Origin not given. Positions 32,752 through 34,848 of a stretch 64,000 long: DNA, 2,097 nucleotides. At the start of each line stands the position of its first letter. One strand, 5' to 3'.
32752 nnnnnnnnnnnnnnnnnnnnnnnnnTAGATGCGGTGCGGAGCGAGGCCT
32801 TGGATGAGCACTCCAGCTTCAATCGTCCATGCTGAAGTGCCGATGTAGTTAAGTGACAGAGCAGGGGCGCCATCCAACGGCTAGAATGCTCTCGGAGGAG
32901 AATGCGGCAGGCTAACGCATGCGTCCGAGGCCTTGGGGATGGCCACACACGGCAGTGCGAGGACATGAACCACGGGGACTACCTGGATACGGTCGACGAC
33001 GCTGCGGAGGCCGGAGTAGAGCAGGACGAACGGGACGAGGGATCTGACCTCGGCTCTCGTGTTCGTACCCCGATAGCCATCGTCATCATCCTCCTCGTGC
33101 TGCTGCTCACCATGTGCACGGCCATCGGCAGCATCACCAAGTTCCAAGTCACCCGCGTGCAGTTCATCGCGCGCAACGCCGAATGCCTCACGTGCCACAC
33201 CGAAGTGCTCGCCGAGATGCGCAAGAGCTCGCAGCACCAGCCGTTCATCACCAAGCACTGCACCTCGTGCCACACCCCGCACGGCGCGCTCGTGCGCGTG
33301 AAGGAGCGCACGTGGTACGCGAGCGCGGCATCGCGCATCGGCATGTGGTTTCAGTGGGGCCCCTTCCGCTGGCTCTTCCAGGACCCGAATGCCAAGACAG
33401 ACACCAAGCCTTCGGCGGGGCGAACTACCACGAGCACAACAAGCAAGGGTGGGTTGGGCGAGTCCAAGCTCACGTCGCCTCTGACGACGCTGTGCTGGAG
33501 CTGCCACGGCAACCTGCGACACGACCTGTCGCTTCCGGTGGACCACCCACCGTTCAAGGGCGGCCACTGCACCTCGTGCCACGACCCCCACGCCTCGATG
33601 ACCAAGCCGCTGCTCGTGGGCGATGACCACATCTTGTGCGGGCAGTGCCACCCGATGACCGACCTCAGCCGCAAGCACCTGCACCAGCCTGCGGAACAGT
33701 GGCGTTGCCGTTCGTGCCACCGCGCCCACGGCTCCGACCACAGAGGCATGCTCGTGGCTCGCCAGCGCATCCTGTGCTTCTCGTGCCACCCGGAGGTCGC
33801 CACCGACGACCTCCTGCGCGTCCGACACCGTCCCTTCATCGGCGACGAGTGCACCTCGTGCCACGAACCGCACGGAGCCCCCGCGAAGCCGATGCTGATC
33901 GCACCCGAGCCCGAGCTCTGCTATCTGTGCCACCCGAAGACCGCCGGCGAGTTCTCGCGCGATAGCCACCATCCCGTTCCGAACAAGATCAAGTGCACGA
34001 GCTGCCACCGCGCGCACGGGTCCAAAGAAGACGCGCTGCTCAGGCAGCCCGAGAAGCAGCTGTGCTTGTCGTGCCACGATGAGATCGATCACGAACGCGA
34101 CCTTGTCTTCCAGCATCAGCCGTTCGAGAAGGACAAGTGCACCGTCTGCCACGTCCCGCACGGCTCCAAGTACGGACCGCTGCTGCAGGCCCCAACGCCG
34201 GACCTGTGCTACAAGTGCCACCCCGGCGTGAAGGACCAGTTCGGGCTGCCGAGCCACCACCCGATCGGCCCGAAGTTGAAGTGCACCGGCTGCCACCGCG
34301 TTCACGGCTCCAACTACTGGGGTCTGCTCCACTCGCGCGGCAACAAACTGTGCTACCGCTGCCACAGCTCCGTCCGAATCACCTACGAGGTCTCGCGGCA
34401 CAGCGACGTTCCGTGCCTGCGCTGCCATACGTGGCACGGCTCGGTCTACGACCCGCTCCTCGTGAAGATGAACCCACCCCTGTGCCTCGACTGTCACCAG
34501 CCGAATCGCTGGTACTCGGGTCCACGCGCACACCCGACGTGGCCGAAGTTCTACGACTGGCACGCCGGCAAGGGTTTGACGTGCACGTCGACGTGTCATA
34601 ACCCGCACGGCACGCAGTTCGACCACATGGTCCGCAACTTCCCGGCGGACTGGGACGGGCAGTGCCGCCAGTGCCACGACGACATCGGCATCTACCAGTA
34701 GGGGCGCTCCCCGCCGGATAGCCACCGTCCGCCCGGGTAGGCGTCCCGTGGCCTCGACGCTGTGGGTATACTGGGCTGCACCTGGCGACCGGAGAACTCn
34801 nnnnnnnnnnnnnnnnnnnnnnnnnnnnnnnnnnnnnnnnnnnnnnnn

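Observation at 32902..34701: Nineteen-heme membrane-anchored cytochrome c inserted into the conserved uvrC / rapZ-yvcK-whiA block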

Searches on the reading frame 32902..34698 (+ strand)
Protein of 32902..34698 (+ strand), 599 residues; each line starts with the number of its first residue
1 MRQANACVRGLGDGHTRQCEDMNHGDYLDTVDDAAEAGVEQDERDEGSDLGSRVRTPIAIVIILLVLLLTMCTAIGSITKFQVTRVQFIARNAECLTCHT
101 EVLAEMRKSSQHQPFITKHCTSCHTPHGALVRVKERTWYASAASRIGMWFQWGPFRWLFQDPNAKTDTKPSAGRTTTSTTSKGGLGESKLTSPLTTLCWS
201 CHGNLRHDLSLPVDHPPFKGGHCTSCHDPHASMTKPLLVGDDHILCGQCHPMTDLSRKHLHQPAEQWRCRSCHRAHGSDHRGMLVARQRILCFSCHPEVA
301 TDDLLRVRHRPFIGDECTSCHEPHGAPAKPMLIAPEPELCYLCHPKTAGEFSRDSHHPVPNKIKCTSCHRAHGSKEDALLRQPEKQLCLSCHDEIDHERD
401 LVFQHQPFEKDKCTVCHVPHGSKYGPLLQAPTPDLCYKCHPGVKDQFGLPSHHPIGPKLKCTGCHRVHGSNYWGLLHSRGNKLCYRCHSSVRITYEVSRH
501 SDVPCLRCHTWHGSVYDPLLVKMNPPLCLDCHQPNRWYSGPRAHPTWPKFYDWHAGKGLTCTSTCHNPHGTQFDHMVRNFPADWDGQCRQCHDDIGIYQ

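Call 4: search_protein_families(library=pfam, proteins=[window:32902-34698:+], max_evalue=0.01)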
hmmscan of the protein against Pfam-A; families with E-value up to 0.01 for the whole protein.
window:32902-34698:+ (599 aa): 4 families
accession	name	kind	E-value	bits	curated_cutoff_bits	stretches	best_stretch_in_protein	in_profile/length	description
PF09699.15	Paired_CXXCH_1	-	3.3e-87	286.4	20.6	9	309-348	1-40/41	Doubled CXXCH motif (Paired_CXXCH_1)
PF14537.11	Cytochrom_c3_2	-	2.1e-20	73.4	25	3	361-440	5-78/79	Cytochrome c3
PF14522.11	Cytochrome_C7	-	1e-16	60.9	24.8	1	91-129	12-53/67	Cytochrome c7 and related cytochrome c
PF22678.1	Cytochrom_c_NrfB-like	-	0.0014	19.5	27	0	77-130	18-71/89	Cytochrome c-type protein NrfB-like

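Call 5: search_protein_families(library=ncbifam, proteins=[window:32902-34698:+], max_evalue=0.1)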
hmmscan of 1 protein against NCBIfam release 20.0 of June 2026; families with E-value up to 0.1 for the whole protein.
window:32902-34698:+ (599 aa): 9 families
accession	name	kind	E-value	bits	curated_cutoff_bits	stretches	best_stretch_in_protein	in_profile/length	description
TIGR01905.1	paired_CXXCH_1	subfamily_domain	5.3e-83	272.7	25.2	9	356-394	1-38/41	doubled CXXCH domain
TIGR03508.1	decahem_SO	subfamily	5.6e-67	225.9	192.2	5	317-441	97-220/258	DmsE family decaheme c-type cytochrome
NF041028.1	decahem_GSU2203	exception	1.3e-57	195.4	325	5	290-429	102-241/317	GSU2203 family decaheme c-type cytochrome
TIGR03153.1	cytochr_NrfH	equivalog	9.3e-08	32.2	134.2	1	73-131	8-65/138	cytochrome c nitrite reductase small subunit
NF045722.1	c3_cytochr_TmcA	equivalog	1e-07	31.8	114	1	246-299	60-113/125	acidic tetraheme cytochrome c3 TmcA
NF047727.1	4hemeCytCCctA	equivalog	5.3e-07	29.8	180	0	264-325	35-91/109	tetraheme c-type cytochrome CctA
TIGR03146.1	cyt_nit_nrfB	equivalog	0.00044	20.6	166.6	1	435-491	86-144/145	cytochrome c nitrite reductase pentaheme subunit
NF008659.0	PRK11659.1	equivalog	0.0025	17.5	184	2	435-496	112-175/188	cytochrome c nitrite reductase pentaheme subunit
NF049875.1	NetB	exception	0.085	12.7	380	0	435-490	140-197/211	Nrf-like electron transfer protein NetB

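Call 7: find_homologous_proteins(query=window:32902-34698:+, max_evalue=1e-10)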
Query window:32902-34698:+ (599 aa): 2334 proteins with E <= 1e-10 among 8000 candidates; the best 120 are listed.
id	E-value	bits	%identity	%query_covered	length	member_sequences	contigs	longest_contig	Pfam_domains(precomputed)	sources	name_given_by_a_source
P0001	6.8e-250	849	63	92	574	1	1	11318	PF09699.16,PF14537.12,PF22678.2,PF14522.12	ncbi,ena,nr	ncbi:MAG TPA: cytochrome c3 family protein [Coriobacteriia bacterium]|nr:cytochrome c3 family protei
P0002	7.4e-164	565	48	88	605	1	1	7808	PF09699.16,PF14537.12,PF22678.2,PF02085.22,PF14522.12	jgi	jgi:predicted CXXCH cytochrome family protein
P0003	3.8e-161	556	47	89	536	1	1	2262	PF09699.16,PF14537.12,PF14522.12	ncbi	-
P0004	1.1e-159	551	46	86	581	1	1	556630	PF09699.16,PF14537.12,PF02085.22,PF14522.12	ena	-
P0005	2.4e-157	543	46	88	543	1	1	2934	PF09699.16,PF14537.12,PF22678.2,PF02085.22,PF14522.12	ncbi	-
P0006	2.6e-148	514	43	94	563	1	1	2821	PF09699.16,PF14537.12,PF22678.2,PF02085.22,PF14522.12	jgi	jgi:predicted CXXCH cytochrome family protein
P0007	1.5e-142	495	43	91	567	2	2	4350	PF09699.16,PF14537.12,PF22678.2,PF02085.22,PF14522.12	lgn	-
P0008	2.3e-142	494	41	78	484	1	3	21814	PF09699.16,PF14537.12,PF22678.2,PF14522.12,PF22113.2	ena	-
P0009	4.1e-137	477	38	69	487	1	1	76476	PF09699.16,PF14537.12,PF22678.2,PF14522.12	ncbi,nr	ncbi:MAG: hypothetical protein HGB10_02970 [Coriobacteriia bacterium]|nr:hypothetical protein [Corio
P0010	6.5e-137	476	39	76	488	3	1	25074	PF09699.16,PF14537.12,PF22678.2,PF14522.12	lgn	-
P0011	2.2e-136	474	39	67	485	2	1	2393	PF09699.16,PF14537.12,PF22678.2,PF14522.12,PF22113.2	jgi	jgi:predicted CXXCH cytochrome family protein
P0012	4.1e-136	473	41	69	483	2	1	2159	PF09699.16,PF14537.12,PF22678.2,PF14522.12,PF22113.2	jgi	jgi:predicted CXXCH cytochrome family protein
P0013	4.8e-136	473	38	71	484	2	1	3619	PF09699.16,PF14537.12,PF22678.2,PF14522.12,PF22113.2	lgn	-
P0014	5.5e-136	473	37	77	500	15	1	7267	PF09699.16,PF14537.12,PF22678.2,PF14522.12,PF22113.2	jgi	jgi:predicted CXXCH cytochrome family protein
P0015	5.5e-136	473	42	94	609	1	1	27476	PF09699.16,PF14537.12,PF22678.2,PF02085.22,PF14522.12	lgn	-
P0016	1.5e-134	468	38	76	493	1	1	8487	PF09699.16,PF14537.12,PF22678.2,PF14522.12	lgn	-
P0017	1.5e-134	468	39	69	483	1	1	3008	PF09699.16,PF14537.12,PF22678.2,PF14522.12,PF22113.2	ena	-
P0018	4.1e-134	467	41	70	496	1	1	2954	PF09699.16,PF14537.12,PF22678.2,PF14522.12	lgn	-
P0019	4.7e-134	467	43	73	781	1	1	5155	PF09699.16,PF14537.12,PF04773.19,PF22678.2,PF02085.22,PF14522.12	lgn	-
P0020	1.9e-133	465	43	85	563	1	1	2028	PF09699.16,PF14537.12,PF22678.2,PF02085.22,PF14522.12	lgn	-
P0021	1.0e-132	462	38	77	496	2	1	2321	PF09699.16,PF14537.12,PF14522.12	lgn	-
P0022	1.6e-132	461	38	69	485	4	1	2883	PF09699.16,PF14537.12,PF22678.2,PF14522.12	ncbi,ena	ncbi:MAG: cytochrome c3 family protein [Actinomycetes bacterium]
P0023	2.2e-132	461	39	78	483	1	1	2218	PF09699.16,PF14537.12,PF22678.2,PF14522.12,PF22113.2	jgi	jgi:predicted CXXCH cytochrome family protein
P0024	3.0e-132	461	36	79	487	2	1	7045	PF09699.16,PF14537.12,PF22678.2,PF14522.12,PF22113.2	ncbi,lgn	-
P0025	3.1e-132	460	37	77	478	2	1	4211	PF09699.16,PF14537.12,PF22678.2,PF14522.12,PF22113.2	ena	-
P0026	3.4e-132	460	39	77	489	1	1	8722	PF09699.16,PF14537.12,PF22678.2,PF02085.22,PF14522.12,PF22113.2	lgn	-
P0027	5.4e-132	460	38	71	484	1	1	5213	PF09699.16,PF14537.12,PF22678.2,PF14522.12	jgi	jgi:predicted CXXCH cytochrome family protein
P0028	7.8e-132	459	38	78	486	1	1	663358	PF09699.16,PF14537.12,PF22678.2,PF14522.12,PF22113.2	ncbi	-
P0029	8.6e-132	459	37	69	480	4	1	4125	PF09699.16,PF14537.12,PF22678.2,PF14522.12,PF22113.2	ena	-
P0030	1.6e-130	455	38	75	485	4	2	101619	PF09699.16,PF14537.12,PF22678.2,PF14522.12,PF22113.2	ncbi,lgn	-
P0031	3.8e-130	454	39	71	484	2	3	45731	PF09699.16,PF14537.12,PF22678.2,PF14522.12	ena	-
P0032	2.3e-129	451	40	70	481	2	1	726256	PF09699.16,PF14537.12,PF22678.2,PF14522.12,PF22113.2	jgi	jgi:DmsE family decaheme c-type cytochrome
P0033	2.9e-129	451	37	70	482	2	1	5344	PF09699.16,PF14537.12,PF22678.2,PF14522.12,PF22113.2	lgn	-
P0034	5.1e-129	450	36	94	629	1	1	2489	PF09699.16,PF14537.12,PF14522.12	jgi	jgi:predicted CXXCH cytochrome family protein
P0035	7.6e-129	449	41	65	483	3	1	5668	PF09699.16,PF14537.12,PF22678.2,PF14522.12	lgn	-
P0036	1.6e-128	448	38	77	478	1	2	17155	PF09699.16,PF14537.12,PF22678.2,PF14522.12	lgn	-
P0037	2.1e-128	448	28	89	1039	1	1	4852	PF09699.16,PF14537.12,PF22678.2,PF02085.22,PF14522.12,PF22113.2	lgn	-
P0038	4.2e-128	447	39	70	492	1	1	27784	PF09699.16,PF14537.12,PF14522.12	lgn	-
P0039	4.4e-128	447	38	68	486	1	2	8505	PF09699.16,PF14537.12,PF22678.2,PF14522.12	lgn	-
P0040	4.5e-128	447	40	69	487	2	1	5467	PF09699.16,PF14537.12,PF22678.2,PF14522.12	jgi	-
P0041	4.9e-128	447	38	67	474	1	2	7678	PF09699.16,PF14537.12,PF22678.2,PF14522.12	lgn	-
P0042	7.1e-128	446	38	68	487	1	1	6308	PF09699.16,PF14537.12,PF22678.2,PF14522.12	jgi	-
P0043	1.0e-127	446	38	71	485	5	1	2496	PF09699.16,PF14537.12,PF22678.2,PF14522.12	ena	-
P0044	1.4e-127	445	40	67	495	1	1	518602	PF09699.16,PF14537.12,PF14522.12,PF22113.2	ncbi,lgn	-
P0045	1.8e-127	445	38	71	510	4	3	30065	PF09699.16,PF14537.12,PF14522.12,PF22113.2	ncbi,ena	-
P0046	2.0e-127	445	39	71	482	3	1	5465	PF09699.16,PF14537.12,PF22678.2,PF14522.12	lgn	-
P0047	2.5e-127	444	39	77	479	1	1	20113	PF09699.16,PF14537.12,PF22678.2,PF14522.12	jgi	jgi:predicted CXXCH cytochrome family protein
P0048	3.5e-127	444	40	67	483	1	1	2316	PF09699.16,PF14537.12,PF22678.2,PF14522.12,PF22113.2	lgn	-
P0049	4.2e-127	444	37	78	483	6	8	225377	PF09699.16,PF14537.12,PF22678.2,PF14522.12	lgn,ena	-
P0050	7.3e-127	443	39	77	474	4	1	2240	PF09699.16,PF14537.12,PF14522.12,PF22113.2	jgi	jgi:predicted CXXCH cytochrome family protein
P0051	1.0e-126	442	39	67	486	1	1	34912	PF09699.16,PF14537.12,PF22678.2,PF14522.12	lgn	-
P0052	1.9e-126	441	38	69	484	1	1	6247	PF09699.16,PF14537.12,PF22678.2,PF14522.12,PF22113.2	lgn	-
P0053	1.9e-126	441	39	67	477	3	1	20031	PF09699.16,PF14537.12,PF22678.2,PF02085.22,PF14522.12,PF22113.2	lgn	-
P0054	3.0e-126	441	37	67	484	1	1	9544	PF09699.16,PF14537.12,PF22678.2,PF14522.12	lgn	-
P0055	3.6e-126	440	37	75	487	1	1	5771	PF09699.16,PF14537.12,PF22678.2,PF02085.22,PF14522.12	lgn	-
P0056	4.1e-126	440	38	70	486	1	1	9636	PF09699.16,PF14537.12,PF22678.2,PF02085.22,PF14522.12,PF22113.2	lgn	-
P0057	4.1e-126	440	38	78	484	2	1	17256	PF09699.16,PF14537.12,PF22678.2,PF14522.12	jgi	-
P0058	8.3e-126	439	36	78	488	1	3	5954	PF09699.16,PF14537.12,PF22678.2,PF14522.12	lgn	-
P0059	8.6e-126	439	38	69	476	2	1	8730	PF09699.16,PF14537.12,PF22678.2,PF02085.22,PF14522.12,PF22113.2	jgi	-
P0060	9.3e-126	439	38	74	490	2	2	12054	PF09699.16,PF14537.12,PF22678.2,PF14522.12,PF22113.2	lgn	-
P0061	1.0e-125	439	39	70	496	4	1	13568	PF09699.16,PF14537.12,PF22678.2,PF02085.22,PF14522.12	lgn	-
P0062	1.0e-125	439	39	67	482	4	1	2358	PF09699.16,PF14537.12,PF22678.2,PF14522.12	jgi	-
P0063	1.7e-125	438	40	68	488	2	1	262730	PF09699.16,PF14537.12,PF22678.2,PF14522.12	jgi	-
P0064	5.6e-125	437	36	78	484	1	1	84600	PF09699.16,PF14537.12,PF22678.2,PF14522.12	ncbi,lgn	-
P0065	6.6e-125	436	37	78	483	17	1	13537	PF09699.16,PF14537.12,PF22678.2,PF14522.12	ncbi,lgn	-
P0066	6.6e-125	436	39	75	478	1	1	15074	PF09699.16,PF14537.12,PF14522.12,PF22113.2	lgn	-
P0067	1.2e-124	435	37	71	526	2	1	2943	PF09699.16,PF14537.12,PF22678.2,PF14522.12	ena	-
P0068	1.3e-124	435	39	69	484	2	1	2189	PF09699.16,PF14537.12,PF22678.2,PF14522.12,PF22113.2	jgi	-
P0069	2.0e-124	435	37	70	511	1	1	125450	PF09699.16,PF14537.12,PF22678.2,PF02085.22,PF14522.12,PF22113.2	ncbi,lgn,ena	-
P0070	4.7e-124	433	38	76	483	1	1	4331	PF09699.16,PF14537.12,PF22678.2,PF14522.12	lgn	-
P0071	5.8e-124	433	38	69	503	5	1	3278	PF09699.16,PF14537.12,PF22678.2,PF14522.12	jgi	jgi:predicted CXXCH cytochrome family protein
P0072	6.3e-124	433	38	68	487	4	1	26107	PF09699.16,PF14537.12,PF22678.2,PF14522.12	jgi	-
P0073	9.9e-124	432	39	70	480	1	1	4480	PF09699.16,PF14537.12,PF22678.2,PF14522.12,PF22113.2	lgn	-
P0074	1.0e-123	432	40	69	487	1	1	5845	PF09699.16,PF14537.12,PF02085.22,PF14522.12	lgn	-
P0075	1.1e-123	432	38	78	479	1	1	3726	PF09699.16,PF14537.12,PF22678.2,PF14522.12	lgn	-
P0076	1.4e-123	432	37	77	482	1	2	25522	PF09699.16,PF14537.12,PF14522.12,PF22113.2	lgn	-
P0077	1.5e-123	432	40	68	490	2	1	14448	PF09699.16,PF14537.12,PF22678.2,PF14522.12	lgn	-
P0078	1.9e-123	431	38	73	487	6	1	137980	PF09699.16,PF14537.12,PF22678.2,PF14522.12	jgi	jgi:predicted CXXCH cytochrome family protein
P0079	3.9e-123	430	38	70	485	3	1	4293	PF09699.16,PF14537.12,PF22678.2,PF02085.22,PF14522.12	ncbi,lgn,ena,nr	ncbi:MAG: hypothetical protein OEV43_08330 [Coriobacteriia bacterium]|nr:hypothetical protein [Corio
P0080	4.4e-123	430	39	77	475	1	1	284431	PF09699.16,PF14537.12,PF22678.2,PF14522.12,PF22113.2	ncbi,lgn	-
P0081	9.4e-123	429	37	77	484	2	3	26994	PF09699.16,PF14537.12,PF14522.12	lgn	-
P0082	1.2e-122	429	42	65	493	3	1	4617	PF09699.16,PF14537.12,PF22678.2,PF02085.22,PF14522.12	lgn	-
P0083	1.2e-122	429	37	73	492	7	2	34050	PF09699.16,PF14537.12,PF22678.2,PF14522.12,PF22113.2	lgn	-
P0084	1.2e-122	429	36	77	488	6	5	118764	PF09699.16,PF14537.12,PF22678.2,PF14522.12,PF22113.2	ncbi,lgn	ncbi:MAG: hypothetical protein Kow0067_06890 [Coriobacteriia bacterium]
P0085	1.4e-122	429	37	68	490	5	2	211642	PF09699.16,PF14537.12,PF22678.2,PF14522.12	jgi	-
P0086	1.5e-122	428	40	65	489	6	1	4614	PF09699.16,PF14537.12,PF14522.12,PF22113.2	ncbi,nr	ncbi:MAG: cytochrome c3 family protein [Coriobacteriia bacterium]|nr:cytochrome c3 family protein [C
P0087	1.6e-122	428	39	65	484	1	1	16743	PF09699.16,PF14537.12,PF22678.2,PF02085.22,PF14522.12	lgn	-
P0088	1.7e-122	428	37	75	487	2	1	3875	PF09699.16,PF14537.12,PF22678.2,PF14522.12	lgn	-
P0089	1.7e-122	428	35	77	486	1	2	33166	PF09699.16,PF14537.12,PF22678.2,PF14522.12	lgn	-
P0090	2.9e-122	428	38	76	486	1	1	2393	PF09699.16,PF14537.12,PF22678.2,PF02085.22,PF14522.12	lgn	-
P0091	3.1e-122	427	36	77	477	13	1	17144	PF09699.16,PF14537.12,PF22678.2,PF02085.22,PF14522.12,PF22113.2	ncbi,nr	ncbi:MAG: hypothetical protein K0B85_05410 [Coriobacteriia bacterium]|nr:hypothetical protein [Corio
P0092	4.8e-122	427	38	70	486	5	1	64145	PF09699.16,PF14537.12,PF22678.2,PF14522.12,PF22113.2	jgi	jgi:predicted CXXCH cytochrome family protein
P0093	1.1e-121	426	38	70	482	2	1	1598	PF09699.16,PF14537.12,PF22678.2,PF14522.12,PF22113.2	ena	-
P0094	1.4e-121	425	36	78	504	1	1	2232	PF09699.16,PF14537.12,PF22678.2,PF14522.12,PF22113.2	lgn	-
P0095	2.6e-121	424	37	70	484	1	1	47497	PF09699.16,PF14537.12,PF14522.12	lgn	-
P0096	3.1e-121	424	37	70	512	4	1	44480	PF09699.16,PF14537.12,PF22678.2,PF02085.22,PF14522.12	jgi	-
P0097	3.6e-121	424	37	78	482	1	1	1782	PF09699.16,PF14537.12,PF22678.2,PF14522.12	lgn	-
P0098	5.9e-121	423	37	73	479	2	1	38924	PF09699.16,PF14537.12,PF22678.2,PF14522.12,PF22113.2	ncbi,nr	ncbi:MAG: cytochrome c3 family protein [Anaerosomatales bacterium]|nr:cytochrome c3 family protein [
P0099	7.6e-121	423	38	67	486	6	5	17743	PF09699.16,PF14537.12,PF22678.2,PF14522.12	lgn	-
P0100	1.3e-120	422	38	77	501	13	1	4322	PF09699.16,PF14537.12,PF22678.2,PF02085.22,PF14522.12,PF22113.2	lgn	-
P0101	1.3e-120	422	38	76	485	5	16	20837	PF09699.16,PF14537.12,PF22678.2,PF14522.12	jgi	jgi:predicted CXXCH cytochrome family protein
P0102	1.4e-120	422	39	65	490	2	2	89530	PF09699.16,PF14537.12,PF22678.2,PF14522.12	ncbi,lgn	-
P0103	1.5e-120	422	38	70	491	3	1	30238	PF09699.16,PF14537.12,PF22678.2,PF14522.12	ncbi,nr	ncbi:MAG: cytochrome c3 family protein [Actinomycetia bacterium]|nr:cytochrome c3 family protein [Ac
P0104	3.0e-120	421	39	70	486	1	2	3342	PF09699.16,PF14537.12,PF22678.2,PF02085.22,PF14522.12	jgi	-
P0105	3.6e-120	421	38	68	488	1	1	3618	PF09699.16,PF14537.12,PF22678.2,PF14522.12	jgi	-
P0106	4.3e-120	420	37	71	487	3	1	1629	PF09699.16,PF14537.12,PF22678.2,PF14522.12,PF22113.2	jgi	jgi:predicted CXXCH cytochrome family protein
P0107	9.4e-120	419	38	68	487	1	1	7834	PF09699.16,PF14537.12,PF22678.2,PF14522.12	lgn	-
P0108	1.3e-119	419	41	69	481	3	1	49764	PF09699.16,PF14537.12,PF14522.12,PF22113.2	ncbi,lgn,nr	ncbi:MAG: cytochrome c3 family protein [Actinomycetota bacterium]|nr:cytochrome c3 family protein [A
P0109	1.6e-119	418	36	78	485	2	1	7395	PF09699.16,PF14537.12,PF22678.2,PF14522.12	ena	-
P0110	1.7e-119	418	26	86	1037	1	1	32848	PF09699.16,PF14537.12,PF02085.22,PF14522.12,PF22113.2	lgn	-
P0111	2.6e-119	418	38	74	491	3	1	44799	PF09699.16,PF14537.12,PF02085.22,PF14522.12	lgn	-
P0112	2.8e-119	418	39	67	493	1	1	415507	PF09699.16,PF14537.12,PF14522.12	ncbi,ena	-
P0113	3.8e-119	417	39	75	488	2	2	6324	PF09699.16,PF14537.12,PF22678.2,PF14522.12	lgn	-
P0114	3.8e-119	417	39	68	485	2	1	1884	PF09699.16,PF14537.12,PF22678.2,PF14522.12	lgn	-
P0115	5.1e-119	417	39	68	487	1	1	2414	PF09699.16,PF14537.12,PF14522.12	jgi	-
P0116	1.2e-118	416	37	78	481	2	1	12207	PF09699.16,PF14537.12,PF22678.2,PF14522.12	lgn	-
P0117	1.5e-118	415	36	78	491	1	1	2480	PF09699.16,PF14537.12,PF22678.2,PF02085.22,PF14522.12,PF22113.2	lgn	-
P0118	1.7e-118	415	40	66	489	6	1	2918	PF09699.16,PF14537.12,PF22678.2,PF02085.22,PF14522.12,PF22113.2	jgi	-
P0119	1.9e-118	415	37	72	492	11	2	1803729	PF09699.16,PF14537.12,PF22678.2,PF02085.22,PF14522.12,PF22113.2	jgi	jgi:predicted CXXCH cytochrome family protein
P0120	2.0e-118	415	40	70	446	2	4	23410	PF09699.16,PF14537.12,PF22678.2,PF14522.12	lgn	-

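Call 8: find_related_loci(query=window:32902-34698:+, collection=genome_contigs, flank=10000)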
Query window:32902-34698:+ (599 aa) in genome_contigs; peptide patterns used: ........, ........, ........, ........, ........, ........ (x = any residue, [..] = any of these).
15 stretches matched a pattern, but none encodes a relative of the query by tblastn (E <= 1e-3).

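Call 9: find_encoding_contigs(protein=P0001, flank=10000, max_places=3)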
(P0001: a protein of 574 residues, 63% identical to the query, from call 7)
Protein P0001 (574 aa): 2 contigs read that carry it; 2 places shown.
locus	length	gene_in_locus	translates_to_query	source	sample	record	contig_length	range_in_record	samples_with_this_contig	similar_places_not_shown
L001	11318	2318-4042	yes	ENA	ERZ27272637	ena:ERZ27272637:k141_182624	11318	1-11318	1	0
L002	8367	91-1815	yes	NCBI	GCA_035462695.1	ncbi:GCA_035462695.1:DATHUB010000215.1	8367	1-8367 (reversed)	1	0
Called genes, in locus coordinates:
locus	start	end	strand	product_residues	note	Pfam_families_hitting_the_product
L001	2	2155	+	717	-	?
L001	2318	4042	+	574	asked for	PF14522:Cytochrome_C7 (faint), PF14537:Cytochrom_c3_2 (faint), PF22678:Cytochrom_c_NrfB-like (faint), PF09699:Paired_CXXCH_1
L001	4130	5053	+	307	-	PF03668:RapZ-like_N, PF22740:PapZ_C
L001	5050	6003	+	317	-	PF01933:CofD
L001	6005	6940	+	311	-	PF10298:WhiA_N, PF14527:LAGLIDADG_WhiA, PF14528:LAGLIDADG_3 (weak), PF02650:HTH_WhiA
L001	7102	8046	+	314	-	PF00044:Gp_dh_N, PF02800:Gp_dh_C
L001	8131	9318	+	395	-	PF00162:PGK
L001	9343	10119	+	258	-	PF00121:TIM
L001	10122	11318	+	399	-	?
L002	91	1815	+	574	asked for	PF14522:Cytochrome_C7 (faint), PF14537:Cytochrom_c3_2 (faint), PF22678:Cytochrom_c_NrfB-like (faint), PF09699:Paired_CXXCH_1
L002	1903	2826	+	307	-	PF03668:RapZ-like_N, PF22740:PapZ_C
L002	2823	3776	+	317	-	PF01933:CofD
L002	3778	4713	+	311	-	PF10298:WhiA_N, PF14527:LAGLIDADG_WhiA, PF14528:LAGLIDADG_3 (weak), PF02650:HTH_WhiA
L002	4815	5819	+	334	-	PF00044:Gp_dh_N, PF02800:Gp_dh_C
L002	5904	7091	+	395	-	PF00162:PGK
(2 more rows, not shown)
